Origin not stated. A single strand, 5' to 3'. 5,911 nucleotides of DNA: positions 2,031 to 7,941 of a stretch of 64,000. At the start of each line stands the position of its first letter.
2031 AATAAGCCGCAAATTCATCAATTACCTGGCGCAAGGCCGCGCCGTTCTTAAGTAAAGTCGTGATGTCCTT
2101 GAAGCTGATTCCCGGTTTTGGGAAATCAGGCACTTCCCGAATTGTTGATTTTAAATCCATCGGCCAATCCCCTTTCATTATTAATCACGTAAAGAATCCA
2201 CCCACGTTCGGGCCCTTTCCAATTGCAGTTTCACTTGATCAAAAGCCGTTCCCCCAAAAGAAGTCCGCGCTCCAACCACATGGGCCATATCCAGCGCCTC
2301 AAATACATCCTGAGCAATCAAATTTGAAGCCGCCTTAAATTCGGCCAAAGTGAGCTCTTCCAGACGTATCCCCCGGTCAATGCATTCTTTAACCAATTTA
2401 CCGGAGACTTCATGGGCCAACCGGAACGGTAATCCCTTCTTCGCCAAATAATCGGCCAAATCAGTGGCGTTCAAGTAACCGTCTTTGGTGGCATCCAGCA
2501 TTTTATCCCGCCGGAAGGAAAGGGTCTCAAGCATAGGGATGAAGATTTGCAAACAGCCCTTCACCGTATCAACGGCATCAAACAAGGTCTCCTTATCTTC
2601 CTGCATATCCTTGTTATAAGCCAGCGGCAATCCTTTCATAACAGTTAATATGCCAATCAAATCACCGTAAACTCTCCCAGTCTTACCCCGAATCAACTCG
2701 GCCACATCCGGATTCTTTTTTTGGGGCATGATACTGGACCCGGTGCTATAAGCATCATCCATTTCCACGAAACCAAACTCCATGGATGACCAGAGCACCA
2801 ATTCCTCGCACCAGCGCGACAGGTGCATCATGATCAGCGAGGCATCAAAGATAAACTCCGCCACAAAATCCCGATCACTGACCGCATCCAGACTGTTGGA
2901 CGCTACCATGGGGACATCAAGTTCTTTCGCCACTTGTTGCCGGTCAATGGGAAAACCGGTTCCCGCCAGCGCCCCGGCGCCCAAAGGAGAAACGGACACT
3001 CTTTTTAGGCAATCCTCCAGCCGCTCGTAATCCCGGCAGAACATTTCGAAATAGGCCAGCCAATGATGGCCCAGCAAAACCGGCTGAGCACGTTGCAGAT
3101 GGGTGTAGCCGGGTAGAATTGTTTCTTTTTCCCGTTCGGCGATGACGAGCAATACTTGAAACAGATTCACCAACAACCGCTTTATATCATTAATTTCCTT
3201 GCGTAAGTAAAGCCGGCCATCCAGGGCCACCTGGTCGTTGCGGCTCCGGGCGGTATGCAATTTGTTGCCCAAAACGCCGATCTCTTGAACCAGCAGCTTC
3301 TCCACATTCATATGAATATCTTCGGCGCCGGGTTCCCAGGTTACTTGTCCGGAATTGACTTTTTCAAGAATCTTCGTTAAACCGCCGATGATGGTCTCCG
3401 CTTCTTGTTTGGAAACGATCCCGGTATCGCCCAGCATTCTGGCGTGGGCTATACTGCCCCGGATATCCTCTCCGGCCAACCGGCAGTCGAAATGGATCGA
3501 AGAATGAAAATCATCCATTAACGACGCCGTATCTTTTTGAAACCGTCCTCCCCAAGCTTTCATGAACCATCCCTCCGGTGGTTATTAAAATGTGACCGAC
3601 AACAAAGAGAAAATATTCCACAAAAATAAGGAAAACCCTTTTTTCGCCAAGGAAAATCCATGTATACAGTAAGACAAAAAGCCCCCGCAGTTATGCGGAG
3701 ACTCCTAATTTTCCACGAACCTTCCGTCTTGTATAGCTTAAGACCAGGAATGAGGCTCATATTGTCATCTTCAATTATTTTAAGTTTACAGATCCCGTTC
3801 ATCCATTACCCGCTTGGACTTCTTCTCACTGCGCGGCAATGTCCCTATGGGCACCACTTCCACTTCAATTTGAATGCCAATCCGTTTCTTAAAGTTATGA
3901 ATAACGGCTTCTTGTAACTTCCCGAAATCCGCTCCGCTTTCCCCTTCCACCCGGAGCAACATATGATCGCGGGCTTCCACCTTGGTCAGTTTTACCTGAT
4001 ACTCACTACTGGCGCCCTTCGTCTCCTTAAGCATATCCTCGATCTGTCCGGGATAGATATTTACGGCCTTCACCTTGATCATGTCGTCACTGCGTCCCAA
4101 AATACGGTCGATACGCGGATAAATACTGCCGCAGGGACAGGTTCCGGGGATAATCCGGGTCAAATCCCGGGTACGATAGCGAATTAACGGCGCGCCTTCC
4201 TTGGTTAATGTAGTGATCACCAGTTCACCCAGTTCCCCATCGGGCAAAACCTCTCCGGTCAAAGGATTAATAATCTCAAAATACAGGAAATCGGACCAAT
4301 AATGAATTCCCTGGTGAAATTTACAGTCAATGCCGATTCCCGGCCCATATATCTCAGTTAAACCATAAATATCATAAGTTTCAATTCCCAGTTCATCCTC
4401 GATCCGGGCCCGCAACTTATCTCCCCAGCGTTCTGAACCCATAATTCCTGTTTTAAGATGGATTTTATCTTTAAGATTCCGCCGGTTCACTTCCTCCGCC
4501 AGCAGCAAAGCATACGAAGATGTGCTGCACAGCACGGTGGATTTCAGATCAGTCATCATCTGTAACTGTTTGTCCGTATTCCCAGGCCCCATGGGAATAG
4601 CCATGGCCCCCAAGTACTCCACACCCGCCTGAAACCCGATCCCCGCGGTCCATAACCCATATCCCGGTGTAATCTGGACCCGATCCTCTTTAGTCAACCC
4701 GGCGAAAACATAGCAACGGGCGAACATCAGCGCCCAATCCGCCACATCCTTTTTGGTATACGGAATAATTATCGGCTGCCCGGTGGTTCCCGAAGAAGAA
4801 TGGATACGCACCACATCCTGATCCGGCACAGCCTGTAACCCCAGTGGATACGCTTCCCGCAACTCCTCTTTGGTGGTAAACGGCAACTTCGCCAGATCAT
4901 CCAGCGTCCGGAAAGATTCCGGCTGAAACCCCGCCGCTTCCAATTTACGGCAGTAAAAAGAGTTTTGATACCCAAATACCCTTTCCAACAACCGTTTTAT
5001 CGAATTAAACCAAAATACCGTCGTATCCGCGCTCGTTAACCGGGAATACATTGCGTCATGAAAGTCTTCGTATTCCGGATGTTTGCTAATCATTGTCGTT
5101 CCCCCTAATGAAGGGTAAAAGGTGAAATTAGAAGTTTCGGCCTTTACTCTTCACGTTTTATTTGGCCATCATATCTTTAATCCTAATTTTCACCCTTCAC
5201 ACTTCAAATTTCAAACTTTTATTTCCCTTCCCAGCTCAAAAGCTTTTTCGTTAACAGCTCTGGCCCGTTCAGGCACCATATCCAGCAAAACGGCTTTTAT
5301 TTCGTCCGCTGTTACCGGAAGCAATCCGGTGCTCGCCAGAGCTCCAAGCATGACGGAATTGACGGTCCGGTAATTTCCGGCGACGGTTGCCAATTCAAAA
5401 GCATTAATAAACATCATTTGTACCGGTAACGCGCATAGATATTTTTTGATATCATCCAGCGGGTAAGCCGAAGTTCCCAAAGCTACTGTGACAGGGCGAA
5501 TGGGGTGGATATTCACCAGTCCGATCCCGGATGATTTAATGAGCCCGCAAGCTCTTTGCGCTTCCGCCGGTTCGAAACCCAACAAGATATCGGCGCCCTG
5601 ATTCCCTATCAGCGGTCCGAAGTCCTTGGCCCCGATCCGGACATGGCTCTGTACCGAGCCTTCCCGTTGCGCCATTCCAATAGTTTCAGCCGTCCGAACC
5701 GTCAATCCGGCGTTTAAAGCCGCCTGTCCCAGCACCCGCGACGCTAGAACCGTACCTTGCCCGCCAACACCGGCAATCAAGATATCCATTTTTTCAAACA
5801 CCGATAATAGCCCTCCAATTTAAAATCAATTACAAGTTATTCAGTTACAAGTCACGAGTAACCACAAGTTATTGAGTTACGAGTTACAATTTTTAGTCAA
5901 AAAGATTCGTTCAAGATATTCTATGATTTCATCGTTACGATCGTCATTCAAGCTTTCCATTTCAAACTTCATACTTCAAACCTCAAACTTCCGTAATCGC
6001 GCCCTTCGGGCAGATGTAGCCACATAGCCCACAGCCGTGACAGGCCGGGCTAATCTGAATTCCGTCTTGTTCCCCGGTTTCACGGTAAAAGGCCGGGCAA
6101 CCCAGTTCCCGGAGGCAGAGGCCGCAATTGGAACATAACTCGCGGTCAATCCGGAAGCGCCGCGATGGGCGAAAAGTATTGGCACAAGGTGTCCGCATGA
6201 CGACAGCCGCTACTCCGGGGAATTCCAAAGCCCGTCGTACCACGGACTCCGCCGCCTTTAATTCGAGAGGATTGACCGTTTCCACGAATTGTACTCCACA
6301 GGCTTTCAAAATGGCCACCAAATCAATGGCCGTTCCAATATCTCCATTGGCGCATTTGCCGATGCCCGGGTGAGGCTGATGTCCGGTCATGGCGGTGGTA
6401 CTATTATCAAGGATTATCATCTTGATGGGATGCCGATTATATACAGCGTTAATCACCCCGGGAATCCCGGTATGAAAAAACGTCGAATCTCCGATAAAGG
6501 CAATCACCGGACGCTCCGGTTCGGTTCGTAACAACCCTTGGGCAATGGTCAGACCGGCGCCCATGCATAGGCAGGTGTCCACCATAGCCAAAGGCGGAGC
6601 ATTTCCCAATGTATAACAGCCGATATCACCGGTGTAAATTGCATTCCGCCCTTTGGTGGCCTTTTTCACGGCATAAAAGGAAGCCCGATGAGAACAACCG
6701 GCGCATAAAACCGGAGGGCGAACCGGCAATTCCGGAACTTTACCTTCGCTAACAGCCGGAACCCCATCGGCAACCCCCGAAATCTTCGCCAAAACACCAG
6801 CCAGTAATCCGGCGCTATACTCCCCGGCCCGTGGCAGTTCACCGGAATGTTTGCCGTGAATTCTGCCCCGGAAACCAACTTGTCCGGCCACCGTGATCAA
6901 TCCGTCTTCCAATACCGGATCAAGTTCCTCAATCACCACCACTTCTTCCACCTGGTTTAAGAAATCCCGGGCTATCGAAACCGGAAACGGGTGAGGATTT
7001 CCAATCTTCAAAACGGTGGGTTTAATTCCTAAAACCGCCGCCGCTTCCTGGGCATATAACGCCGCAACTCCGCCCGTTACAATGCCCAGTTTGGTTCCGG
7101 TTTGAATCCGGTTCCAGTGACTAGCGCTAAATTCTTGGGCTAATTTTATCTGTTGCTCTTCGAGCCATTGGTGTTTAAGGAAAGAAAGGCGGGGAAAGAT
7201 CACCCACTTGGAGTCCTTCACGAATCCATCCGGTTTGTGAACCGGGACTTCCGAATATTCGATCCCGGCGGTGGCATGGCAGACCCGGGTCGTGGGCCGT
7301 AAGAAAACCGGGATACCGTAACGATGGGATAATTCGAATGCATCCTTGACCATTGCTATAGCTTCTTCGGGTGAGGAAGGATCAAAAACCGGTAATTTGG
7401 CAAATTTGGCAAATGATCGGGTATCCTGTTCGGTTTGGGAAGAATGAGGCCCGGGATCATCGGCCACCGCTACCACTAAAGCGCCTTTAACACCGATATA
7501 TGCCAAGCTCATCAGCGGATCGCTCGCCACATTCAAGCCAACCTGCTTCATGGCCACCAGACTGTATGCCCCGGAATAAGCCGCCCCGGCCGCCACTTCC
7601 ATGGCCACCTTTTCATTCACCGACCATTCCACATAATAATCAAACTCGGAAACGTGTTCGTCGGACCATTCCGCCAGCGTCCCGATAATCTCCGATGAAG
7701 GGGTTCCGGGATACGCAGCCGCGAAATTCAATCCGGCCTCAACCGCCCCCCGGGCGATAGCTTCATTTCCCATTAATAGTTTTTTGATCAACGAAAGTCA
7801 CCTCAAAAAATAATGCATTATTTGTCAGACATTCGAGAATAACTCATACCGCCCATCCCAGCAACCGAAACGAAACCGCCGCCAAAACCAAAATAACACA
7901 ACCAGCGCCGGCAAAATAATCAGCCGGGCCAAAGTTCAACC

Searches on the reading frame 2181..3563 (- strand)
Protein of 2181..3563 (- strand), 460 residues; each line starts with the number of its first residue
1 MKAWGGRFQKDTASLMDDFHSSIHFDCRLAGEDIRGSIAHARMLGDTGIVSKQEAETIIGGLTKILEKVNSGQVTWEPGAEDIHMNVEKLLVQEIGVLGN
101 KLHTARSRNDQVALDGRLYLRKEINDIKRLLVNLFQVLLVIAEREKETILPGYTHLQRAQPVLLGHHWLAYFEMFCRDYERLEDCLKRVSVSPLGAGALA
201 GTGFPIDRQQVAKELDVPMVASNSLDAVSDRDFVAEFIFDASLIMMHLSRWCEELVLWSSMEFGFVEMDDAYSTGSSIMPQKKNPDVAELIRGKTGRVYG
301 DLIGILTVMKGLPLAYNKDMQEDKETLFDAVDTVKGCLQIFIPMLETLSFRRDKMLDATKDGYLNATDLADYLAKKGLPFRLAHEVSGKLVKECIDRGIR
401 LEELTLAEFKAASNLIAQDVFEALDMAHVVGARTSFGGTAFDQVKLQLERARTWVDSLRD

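Call 69: search_protein_families(library=pfam, max_evalue=0.001, proteins=[window:2181-3563:-])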
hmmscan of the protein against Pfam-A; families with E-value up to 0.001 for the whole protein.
window:2181-3563:- (460 aa): 2 families
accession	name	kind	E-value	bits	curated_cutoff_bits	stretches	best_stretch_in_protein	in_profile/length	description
PF00206.25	Lyase_1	-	2e-76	257.8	27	1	6-300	1-312/312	Lyase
PF14698.11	ASL_C2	-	1.9e-26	92.7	27.3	1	363-430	1-68/69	Argininosuccinate lyase C-terminal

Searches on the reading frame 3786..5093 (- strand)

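Call 69: search_protein_families(library=pfam, max_evalue=0.001, proteins=[window:3786-5093:-])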
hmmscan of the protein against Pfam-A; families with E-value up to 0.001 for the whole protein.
window:3786-5093:- (435 aa): 2 families
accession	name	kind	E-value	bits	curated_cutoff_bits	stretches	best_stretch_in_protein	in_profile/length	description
PF14535.12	AMP-binding_C_2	-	3.5e-25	88.5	25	1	344-433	2-96/96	AMP-binding enzyme C-terminal domain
PF00501.34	AMP-binding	-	2.6e-13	50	29.9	1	86-294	156-375/384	AMP-binding enzyme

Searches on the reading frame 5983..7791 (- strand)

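Call 69: search_protein_families(library=pfam, max_evalue=0.001, proteins=[window:5983-7791:-])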
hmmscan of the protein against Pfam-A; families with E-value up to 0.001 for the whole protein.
window:5983-7791:- (602 aa): 5 families
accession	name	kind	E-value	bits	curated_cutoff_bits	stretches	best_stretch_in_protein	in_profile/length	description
PF02775.26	TPP_enzyme_C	-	6.4e-26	91.4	21.9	1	389-530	1-149/151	Thiamine pyrophosphate enzyme, C-terminal TPP binding domain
PF01855.24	POR_N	-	5.1e-14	53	27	1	15-178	2-166/231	Pyruvate flavodoxin/ferredoxin oxidoreductase, thiamine diP-bdg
PF00037.32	Fer4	-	4.8e-06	26.6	21.1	0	584-600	8-24/24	4Fe-4S binding domain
PF13237.11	Fer4_10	-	7.7e-06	26.2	25.5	1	547-595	3-53/53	4Fe-4S dicluster domain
PF14697.11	Fer4_21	-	0.00093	19.7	35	0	547-600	2-58/59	4Fe-4S dicluster domain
